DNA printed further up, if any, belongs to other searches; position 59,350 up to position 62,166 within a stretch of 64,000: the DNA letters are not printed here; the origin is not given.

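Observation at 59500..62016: Lon with a systematically dismantled ATPase but intact Ser-Lys protease dyad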

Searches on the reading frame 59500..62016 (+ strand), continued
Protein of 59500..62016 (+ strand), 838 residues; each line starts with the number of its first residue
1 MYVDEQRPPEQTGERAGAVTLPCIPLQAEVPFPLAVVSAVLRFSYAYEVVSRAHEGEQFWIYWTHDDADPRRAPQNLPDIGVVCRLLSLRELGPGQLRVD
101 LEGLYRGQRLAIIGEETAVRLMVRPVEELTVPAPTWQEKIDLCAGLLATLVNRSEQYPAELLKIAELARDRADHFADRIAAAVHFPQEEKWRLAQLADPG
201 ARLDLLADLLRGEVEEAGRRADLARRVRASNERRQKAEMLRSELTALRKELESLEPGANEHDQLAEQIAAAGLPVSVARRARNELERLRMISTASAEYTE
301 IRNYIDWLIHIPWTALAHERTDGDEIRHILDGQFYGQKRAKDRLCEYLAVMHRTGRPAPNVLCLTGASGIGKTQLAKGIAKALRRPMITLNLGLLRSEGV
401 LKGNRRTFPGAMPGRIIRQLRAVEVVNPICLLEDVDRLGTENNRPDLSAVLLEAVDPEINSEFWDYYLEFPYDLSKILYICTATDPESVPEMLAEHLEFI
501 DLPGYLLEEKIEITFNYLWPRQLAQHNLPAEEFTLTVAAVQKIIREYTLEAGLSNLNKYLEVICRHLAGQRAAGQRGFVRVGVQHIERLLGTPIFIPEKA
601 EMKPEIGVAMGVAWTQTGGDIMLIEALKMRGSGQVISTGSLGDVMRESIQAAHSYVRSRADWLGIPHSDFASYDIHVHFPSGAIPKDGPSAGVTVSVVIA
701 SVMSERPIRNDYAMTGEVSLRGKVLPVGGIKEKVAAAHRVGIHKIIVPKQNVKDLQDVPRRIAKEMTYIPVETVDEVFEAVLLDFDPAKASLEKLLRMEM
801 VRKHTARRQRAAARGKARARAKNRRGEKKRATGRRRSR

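Call 10: find_encoding_contigs(protein=P0005, flank=10000, max_places=4)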
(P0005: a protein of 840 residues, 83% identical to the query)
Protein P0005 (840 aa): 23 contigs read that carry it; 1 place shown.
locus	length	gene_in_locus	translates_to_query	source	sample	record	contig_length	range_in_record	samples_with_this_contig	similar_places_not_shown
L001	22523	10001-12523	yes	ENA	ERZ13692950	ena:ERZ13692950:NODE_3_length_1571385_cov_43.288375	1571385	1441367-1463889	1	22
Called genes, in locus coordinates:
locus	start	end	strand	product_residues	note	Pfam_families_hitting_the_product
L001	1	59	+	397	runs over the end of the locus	PF02771:Acyl-CoA_dh_N, PF02770:Acyl-CoA_dh_M, PF00441:Acyl-CoA_dh_1, PF22924:ACOX_C_alpha1 (faint), PF08028:Acyl-CoA_dh_2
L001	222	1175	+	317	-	PF01063:Aminotran_4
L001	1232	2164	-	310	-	-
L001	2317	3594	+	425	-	PF00464:SHMT, PF00155:Aminotran_1_2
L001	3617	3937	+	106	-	PF01910:Thiamine_BP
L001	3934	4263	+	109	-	PF03091:CutA1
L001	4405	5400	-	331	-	PF02388:FemAB (faint), PF13480:Acetyltransf_6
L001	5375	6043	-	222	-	PF00583:Acetyltransf_1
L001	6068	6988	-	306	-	-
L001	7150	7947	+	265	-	PF01887:SAM_HAT_N, PF20257:SAM_HAT_C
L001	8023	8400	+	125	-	PF22811:Zn_ribbon_NrdR (faint), PF03477:ATP-cone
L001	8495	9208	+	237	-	PF00902:TatC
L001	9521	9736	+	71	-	PF00313:CSD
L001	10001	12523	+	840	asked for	PF02190:LON_substr_bdg, PF00004:AAA, PF22667:Lon_lid, PF05362:Lon_C, PF13541:ChlI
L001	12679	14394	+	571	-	PF19289:PmbA_TldD_3rd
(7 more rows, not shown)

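Call 11: find_encoding_contigs(protein=P0011, flank=10000, max_places=2)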
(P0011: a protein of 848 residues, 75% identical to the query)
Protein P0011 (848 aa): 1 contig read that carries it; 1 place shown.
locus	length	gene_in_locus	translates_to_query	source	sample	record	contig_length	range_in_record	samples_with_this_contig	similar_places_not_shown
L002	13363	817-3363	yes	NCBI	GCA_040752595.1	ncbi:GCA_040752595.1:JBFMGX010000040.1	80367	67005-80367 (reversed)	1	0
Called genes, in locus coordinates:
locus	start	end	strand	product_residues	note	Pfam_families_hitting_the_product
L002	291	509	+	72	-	PF00313:CSD, PF08206:OB_RNB (faint)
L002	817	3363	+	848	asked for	PF02190:LON_substr_bdg, PF13191:AAA_16 (weak), PF00004:AAA, PF07728:AAA_5 (weak), PF22667:Lon_lid, PF05362:Lon_C, PF13541:ChlI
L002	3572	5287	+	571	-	PF19289:PmbA_TldD_3rd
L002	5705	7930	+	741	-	PF17900:Peptidase_M1_N, PF01433:Peptidase_M1, PF05345:He_PIG (weak)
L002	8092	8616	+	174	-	-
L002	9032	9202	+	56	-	-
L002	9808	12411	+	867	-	PF04389:Peptidase_M28, PF00041:fn3 (weak)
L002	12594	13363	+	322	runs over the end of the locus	PF01544:CorA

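Call 12: list_cluster_members(proteins=[P0001, P0005, P0007, P0036, P0037, P0040, P0045, P0026, P0031, P0035])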
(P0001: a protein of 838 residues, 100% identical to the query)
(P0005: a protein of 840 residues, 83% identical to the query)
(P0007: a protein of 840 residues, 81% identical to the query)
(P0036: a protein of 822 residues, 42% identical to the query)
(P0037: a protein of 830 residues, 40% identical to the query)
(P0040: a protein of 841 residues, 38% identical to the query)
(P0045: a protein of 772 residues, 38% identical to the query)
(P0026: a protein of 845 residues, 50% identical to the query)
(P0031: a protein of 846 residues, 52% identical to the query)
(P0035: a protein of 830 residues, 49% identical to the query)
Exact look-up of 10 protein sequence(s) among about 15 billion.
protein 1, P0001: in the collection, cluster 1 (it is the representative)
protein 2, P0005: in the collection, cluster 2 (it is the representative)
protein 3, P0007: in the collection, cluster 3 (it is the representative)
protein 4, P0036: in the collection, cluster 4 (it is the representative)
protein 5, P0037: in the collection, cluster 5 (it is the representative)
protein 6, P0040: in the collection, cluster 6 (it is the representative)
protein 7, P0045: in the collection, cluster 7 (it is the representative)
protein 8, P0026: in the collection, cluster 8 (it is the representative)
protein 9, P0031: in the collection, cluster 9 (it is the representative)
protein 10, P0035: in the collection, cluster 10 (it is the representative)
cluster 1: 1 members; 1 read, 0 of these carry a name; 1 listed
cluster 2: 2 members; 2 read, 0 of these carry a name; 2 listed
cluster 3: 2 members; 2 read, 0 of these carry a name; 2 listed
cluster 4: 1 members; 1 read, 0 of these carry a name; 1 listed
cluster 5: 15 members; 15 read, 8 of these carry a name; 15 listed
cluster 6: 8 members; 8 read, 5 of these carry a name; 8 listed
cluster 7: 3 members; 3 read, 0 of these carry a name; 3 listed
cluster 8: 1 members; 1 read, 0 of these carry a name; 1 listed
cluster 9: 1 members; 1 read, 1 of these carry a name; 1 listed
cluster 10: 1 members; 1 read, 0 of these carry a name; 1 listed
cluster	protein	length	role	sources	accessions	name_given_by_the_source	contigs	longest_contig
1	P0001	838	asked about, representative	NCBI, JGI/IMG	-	-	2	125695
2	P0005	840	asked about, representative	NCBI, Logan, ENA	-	-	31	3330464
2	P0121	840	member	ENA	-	-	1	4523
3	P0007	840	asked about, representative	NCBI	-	-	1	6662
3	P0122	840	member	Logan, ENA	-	-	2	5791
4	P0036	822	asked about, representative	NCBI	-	-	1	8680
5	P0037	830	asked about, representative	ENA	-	-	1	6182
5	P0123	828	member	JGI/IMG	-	ATP-dependent Lon protease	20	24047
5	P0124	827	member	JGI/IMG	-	ATP-dependent Lon protease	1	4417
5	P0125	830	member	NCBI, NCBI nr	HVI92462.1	MAG TPA: endopeptidase La [Anaeromyxobacter sp.] | endopeptidase La [Anaeromyxobacter sp.]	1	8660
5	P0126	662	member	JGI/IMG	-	ATP-dependent Lon protease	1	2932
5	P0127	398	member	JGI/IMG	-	ATP-dependent Lon protease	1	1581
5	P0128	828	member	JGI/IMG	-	ATP-dependent Lon protease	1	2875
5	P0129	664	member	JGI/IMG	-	ATP-dependent Lon protease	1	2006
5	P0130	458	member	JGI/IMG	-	ATP-dependent Lon protease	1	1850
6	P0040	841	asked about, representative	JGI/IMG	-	ATP-dependent Lon protease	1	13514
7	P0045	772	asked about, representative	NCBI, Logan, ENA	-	-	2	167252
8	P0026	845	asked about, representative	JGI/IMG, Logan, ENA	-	-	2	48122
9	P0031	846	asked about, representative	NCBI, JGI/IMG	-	ATP-dependent Lon protease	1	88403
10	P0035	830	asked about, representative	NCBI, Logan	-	-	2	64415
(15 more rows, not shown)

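Call 13: find_related_loci(query=P0001, collection=genome_contigs, flank=10000)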
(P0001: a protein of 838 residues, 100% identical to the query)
Query P0001 (838 aa) in genome_contigs; peptide patterns used: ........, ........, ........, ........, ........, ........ (x = any residue, [..] = any of these).
156 stretches matched a pattern; 7 encode a relative of the query (tblastn E <= 1e-3); 7 distinct loci.
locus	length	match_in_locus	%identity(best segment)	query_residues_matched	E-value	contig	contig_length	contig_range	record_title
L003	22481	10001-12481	83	9-838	0e+0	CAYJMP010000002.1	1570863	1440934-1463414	MAG TPA_asm: uncultured Ignavibacteria bacterium isolate ERP124720_co1_51 genome assembly, contig: NODE_2_length_1570863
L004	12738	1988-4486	81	4-838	0e+0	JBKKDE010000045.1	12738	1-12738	MAG: Candidatus Zixiibacteriota bacterium isolate swi_bin.70 k127_15059077, whole genome shotgun sequence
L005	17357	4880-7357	68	10-838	0e+0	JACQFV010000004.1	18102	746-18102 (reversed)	MAG: Candidatus Zixiibacteriota bacterium isolate NC_groundwater_1056_Pr1_S-0.65um_61_29 Montesol18_Sp65_coassembly_scaf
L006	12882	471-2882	67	21-822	0e+0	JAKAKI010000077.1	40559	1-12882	MAG: bacterium isolate WY4.bin59 NODE_1099_length_40559_cov_6.604200, whole genome shotgun sequence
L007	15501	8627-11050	66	21-829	0e+0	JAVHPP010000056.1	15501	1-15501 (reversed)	MAG: Candidatus Zixiibacteriota bacterium isolate auto_59_18 WB_2019_0_2um_2140_length_15501_cov_9, whole genome shotgun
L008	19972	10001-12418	67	21-824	0e+0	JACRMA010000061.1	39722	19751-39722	MAG: Candidatus Zixiibacteriota bacterium isolate NC_groundwater_1895_Pr3_B-0.1um_59_8 SR2-18-B1_coassembly_11288, whole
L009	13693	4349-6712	64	20-808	0e+0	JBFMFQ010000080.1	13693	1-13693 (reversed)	MAG: Candidatus Zixiibacteriota bacterium isolate MAG275 MAG275_80, whole genome shotgun sequence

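Call 14: find_encoding_contigs(protein=P0036, flank=5000, max_places=2)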
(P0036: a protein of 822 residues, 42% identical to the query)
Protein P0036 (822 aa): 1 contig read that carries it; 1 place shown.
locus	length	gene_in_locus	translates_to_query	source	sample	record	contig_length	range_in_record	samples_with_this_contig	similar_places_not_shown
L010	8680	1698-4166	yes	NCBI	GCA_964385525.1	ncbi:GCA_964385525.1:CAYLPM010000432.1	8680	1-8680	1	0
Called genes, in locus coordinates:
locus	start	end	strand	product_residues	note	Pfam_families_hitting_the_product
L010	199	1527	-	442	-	PF02881:SRP54_N, PF06414:Zeta_toxin (weak), PF00448:SRP54, PF01583:APS_kinase (faint), PF13207:AAA_17 (weak), PF13401:AAA_22 (weak), PF13671:AAA_33 (weak), PF02978:SRP_SPB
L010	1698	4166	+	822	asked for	PF02190:LON_substr_bdg, PF00004:AAA, PF07728:AAA_5 (faint), PF22667:Lon_lid, PF05362:Lon_C, PF13541:ChlI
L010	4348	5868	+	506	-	PF04286:DUF445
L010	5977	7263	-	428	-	PF26686:DUF8575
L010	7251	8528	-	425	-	PF13191:AAA_16 (weak), PF23569:NBD_SMAX1 (weak), PF00004:AAA, PF17871:AAA_lid_9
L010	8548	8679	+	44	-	?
